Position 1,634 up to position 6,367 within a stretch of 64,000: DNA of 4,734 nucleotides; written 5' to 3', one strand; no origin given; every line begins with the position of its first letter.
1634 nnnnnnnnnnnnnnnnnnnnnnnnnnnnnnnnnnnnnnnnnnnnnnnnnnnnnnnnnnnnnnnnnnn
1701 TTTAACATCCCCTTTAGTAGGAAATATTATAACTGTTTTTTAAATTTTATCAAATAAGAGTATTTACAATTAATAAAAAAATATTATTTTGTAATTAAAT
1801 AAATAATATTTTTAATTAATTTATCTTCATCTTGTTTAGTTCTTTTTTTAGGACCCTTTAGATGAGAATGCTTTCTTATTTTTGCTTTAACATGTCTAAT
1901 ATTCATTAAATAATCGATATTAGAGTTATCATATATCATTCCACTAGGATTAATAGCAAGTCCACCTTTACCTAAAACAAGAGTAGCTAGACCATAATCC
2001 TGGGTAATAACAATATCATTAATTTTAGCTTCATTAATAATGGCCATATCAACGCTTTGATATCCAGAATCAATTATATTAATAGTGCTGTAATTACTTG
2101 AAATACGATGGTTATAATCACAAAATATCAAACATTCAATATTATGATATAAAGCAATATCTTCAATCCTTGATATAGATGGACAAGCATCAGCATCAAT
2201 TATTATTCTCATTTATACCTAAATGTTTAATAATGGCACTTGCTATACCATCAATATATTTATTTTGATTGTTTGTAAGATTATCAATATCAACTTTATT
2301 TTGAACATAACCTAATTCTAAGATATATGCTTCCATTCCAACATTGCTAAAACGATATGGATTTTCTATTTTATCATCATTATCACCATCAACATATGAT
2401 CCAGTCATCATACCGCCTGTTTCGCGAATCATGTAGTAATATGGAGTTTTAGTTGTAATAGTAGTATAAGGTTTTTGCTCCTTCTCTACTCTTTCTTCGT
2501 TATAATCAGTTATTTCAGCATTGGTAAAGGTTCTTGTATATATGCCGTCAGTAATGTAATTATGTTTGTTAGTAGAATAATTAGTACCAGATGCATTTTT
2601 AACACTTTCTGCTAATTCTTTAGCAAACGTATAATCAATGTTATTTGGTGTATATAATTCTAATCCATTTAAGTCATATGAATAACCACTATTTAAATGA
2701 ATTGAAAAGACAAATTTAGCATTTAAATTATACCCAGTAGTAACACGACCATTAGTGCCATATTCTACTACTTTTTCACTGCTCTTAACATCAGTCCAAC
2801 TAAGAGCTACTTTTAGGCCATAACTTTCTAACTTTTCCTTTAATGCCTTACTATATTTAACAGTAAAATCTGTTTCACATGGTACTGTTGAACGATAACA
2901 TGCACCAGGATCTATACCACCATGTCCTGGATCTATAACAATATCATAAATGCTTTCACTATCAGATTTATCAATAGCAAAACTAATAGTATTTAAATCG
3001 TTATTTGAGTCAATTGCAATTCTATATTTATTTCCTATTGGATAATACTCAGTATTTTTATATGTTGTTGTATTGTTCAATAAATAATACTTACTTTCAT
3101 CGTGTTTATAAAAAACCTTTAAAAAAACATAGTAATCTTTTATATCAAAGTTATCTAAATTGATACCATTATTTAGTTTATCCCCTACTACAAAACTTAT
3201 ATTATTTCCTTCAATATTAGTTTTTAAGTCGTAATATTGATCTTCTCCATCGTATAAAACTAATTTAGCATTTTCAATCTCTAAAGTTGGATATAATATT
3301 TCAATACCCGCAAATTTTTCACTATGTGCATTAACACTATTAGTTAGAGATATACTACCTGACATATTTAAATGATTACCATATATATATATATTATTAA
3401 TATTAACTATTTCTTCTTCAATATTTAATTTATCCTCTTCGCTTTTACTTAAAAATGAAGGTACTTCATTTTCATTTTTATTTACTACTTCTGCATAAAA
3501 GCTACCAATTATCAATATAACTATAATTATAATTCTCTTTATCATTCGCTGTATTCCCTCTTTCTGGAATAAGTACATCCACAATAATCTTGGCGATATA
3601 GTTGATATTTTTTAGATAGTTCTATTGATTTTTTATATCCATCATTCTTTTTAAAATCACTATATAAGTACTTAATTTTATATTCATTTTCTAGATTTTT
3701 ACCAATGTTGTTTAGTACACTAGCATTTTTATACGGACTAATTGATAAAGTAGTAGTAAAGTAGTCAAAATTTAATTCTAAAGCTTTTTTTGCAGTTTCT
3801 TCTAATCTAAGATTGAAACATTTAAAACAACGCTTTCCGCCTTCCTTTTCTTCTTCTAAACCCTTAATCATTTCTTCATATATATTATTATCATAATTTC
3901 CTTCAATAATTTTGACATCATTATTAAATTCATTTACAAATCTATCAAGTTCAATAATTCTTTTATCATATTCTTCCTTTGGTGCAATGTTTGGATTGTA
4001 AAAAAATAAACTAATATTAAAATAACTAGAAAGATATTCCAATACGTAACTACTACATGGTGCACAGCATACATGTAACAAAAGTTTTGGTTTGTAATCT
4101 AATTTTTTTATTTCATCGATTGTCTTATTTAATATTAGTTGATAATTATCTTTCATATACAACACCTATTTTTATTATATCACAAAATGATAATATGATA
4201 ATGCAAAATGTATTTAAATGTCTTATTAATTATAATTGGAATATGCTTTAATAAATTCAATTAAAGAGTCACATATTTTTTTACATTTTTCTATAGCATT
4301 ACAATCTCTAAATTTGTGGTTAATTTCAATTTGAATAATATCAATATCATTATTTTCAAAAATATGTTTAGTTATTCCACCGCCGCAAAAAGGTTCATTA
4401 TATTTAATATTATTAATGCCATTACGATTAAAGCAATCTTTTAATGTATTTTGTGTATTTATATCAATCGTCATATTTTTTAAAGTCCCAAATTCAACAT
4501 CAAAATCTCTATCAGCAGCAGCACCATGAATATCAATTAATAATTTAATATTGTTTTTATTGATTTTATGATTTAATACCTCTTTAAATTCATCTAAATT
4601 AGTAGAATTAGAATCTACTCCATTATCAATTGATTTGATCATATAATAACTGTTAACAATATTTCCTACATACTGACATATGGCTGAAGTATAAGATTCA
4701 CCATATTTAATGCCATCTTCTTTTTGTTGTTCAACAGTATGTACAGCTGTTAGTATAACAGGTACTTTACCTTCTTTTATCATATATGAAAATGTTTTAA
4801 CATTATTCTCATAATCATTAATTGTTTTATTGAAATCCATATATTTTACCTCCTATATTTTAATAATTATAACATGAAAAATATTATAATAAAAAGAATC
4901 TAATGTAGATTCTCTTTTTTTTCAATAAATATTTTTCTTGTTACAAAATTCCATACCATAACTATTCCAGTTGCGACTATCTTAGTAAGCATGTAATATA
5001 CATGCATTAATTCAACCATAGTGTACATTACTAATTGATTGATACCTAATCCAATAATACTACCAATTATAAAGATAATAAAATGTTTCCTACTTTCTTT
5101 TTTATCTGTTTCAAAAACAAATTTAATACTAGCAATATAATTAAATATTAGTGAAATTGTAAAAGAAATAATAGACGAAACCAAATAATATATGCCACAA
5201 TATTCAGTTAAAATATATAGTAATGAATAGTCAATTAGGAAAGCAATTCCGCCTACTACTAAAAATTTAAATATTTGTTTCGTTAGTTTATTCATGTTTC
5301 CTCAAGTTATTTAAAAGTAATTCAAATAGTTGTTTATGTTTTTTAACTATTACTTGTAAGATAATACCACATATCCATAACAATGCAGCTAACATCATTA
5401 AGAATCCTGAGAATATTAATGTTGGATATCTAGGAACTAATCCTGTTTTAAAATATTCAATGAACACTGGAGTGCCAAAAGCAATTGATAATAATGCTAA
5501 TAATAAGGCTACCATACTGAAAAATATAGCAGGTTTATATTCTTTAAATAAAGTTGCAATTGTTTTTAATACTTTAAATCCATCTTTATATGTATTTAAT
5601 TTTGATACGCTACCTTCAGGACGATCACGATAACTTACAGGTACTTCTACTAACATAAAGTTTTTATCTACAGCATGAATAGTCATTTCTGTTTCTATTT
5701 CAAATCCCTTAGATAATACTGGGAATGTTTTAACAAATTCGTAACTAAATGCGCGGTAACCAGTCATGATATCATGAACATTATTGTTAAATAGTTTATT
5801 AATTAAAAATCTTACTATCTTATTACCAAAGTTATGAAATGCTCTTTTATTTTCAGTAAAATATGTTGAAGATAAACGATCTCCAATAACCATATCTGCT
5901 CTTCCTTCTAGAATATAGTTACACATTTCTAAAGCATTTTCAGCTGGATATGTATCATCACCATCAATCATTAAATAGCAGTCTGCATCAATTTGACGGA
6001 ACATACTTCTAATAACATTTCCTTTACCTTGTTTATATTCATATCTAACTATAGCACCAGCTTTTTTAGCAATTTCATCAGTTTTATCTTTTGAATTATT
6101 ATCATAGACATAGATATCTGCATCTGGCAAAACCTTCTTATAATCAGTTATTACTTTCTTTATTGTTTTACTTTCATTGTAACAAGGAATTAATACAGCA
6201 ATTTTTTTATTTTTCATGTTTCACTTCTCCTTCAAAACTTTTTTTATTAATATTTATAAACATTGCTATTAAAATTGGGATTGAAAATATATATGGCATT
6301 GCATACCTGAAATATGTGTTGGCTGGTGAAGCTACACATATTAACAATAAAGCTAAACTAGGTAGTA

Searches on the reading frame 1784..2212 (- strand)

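Call 51: search_protein_families(library=pfam, proteins=[window:1784-2212:-], max_evalue=0.001)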
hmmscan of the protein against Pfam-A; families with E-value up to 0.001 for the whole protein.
window:1784-2212:- (142 aa): 1 family
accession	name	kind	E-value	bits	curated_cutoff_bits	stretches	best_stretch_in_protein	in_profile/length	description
PF02639.20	DUF188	-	5.1e-34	117.2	24.3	1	16-141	2-129/130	Uncharacterized BCR, YaiI/YqxD family COG1671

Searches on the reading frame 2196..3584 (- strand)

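Call 51: search_protein_families(library=pfam, proteins=[window:2196-3584:-], max_evalue=0.001)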
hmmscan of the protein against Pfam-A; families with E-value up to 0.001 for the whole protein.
window:2196-3584:- (462 aa): 1 family
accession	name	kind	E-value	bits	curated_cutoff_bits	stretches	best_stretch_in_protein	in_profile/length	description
PF01520.23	Amidase_3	-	2.6e-23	83.4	27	1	215-452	1-173/174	N-acetylmuramoyl-L-alanine amidase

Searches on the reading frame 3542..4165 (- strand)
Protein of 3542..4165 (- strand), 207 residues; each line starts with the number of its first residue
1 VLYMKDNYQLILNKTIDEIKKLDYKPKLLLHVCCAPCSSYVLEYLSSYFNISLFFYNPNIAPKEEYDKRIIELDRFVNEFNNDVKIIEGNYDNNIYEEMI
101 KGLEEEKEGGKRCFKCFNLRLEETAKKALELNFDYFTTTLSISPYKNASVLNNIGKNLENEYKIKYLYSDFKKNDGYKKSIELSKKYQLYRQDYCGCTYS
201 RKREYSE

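Call 51: search_protein_families(library=pfam, proteins=[window:3542-4165:-], max_evalue=0.001)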
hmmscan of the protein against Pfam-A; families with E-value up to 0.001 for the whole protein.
window:3542-4165:- (207 aa): 1 family
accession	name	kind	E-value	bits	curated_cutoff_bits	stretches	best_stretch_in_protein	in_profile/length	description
PF02677.20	QueH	-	2.4e-71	239.8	23.5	1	28-202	1-174/175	Epoxyqueuosine reductase QueH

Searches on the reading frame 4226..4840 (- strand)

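Call 51: search_protein_families(library=pfam, proteins=[window:4226-4840:-], max_evalue=0.001)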
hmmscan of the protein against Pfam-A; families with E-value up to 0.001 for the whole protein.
window:4226-4840:- (204 aa): 1 family
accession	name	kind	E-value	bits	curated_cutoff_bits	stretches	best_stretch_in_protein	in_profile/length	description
PF05013.17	FGase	-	1.4e-06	29.1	28.9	1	88-176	121-216/219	N-formylglutamate amidohydrolase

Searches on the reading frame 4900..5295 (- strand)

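Call 51: search_protein_families(library=pfam, proteins=[window:4900-5295:-], max_evalue=0.001)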
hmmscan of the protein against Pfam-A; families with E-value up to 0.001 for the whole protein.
window:4900-5295:- (131 aa): 1 family
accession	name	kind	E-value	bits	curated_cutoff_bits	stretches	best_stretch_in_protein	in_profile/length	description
PF04138.20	GtrA_DPMS_TM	-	2e-27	96.1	26.1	1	10-124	1-116/117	GtrA/DPMS, transmembrane domain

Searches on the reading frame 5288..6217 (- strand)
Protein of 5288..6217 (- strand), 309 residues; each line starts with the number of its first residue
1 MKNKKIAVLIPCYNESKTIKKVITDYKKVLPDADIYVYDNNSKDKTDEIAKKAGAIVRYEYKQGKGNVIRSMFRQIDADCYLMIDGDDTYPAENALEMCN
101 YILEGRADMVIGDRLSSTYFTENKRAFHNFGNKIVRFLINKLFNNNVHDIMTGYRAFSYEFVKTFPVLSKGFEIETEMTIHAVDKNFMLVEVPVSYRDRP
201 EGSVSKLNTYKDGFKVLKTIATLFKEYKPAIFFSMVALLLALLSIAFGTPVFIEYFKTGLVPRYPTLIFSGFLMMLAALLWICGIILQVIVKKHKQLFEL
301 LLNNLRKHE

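Call 17: search_protein_families(library=pfam, proteins=[window:5288-6217:-], max_evalue=0.0001)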
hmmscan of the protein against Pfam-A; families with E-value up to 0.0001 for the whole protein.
window:5288-6217:- (309 aa): 2 families
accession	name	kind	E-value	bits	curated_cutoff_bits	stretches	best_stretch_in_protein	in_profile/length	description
PF00535.33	Glycos_transf_2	-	3.9e-20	72.9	23.3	1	8-163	2-165/168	Glycosyl transferase family 2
PF13641.12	Glyco_tranf_2_3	-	5.8e-07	30.2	27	1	6-112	3-121/230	Glycosyltransferase like family 2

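Call 33: search_protein_families(library=ncbifam, proteins=[window:5288-6217:-], max_evalue=0.001)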
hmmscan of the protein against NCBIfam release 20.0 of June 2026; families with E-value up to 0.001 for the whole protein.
window:5288-6217:- (309 aa): 9 families
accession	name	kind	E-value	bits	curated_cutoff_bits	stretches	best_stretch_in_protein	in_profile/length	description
TIGR04182.1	glyco_TIGR04182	equivalog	2e-68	230.9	325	1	6-298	2-290/293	S-layer glycoprotein N-glycosyltransferase AglJ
NF041391.1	DPhHxTase_Halo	equivalog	1.8e-26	92.5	375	1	12-225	3-210/213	dolichyl-phosphate hexose transferase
NF058614.1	PPMAGASynPpgS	equivalog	2.4e-16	59.9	370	1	8-196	4-196/226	polyprenyl-phospho-N-acetylgalactosaminyl synthase PpgS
NF010496.0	PRK13915.1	equivalog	4.6e-09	35.8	262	1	3-87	30-126/307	glucosyl-3-phosphoglycerate synthase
TIGR04283.1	glyco_like_mftF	equivalog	1.4e-08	34.6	182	1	6-95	1-90/221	TIGR04283 family arsenosugar biosynthesis glycosyltransferase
TIGR03937.1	PgaC_IcaA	equivalog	3.4e-08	32.9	422.3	1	3-89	44-137/407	poly-beta-1,6-N-acetyl-D-glucosamine synthase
NF007986.1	PRK10714.1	equivalog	6.5e-06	25.4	529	1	3-246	5-247/316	undecaprenyl-phosphate 4-deoxy-4-formamido-L-arabinose transferase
NF047588.1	GlcsyltransPgfSStrep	equivalog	7.7e-06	25.3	500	1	5-286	2-276/308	glycosyltransferase PgfS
NF053846.1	glyco_with_XrtP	equivalog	3.3e-05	22.7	520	1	8-53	45-90/440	XrtP-associated glycosyltransferase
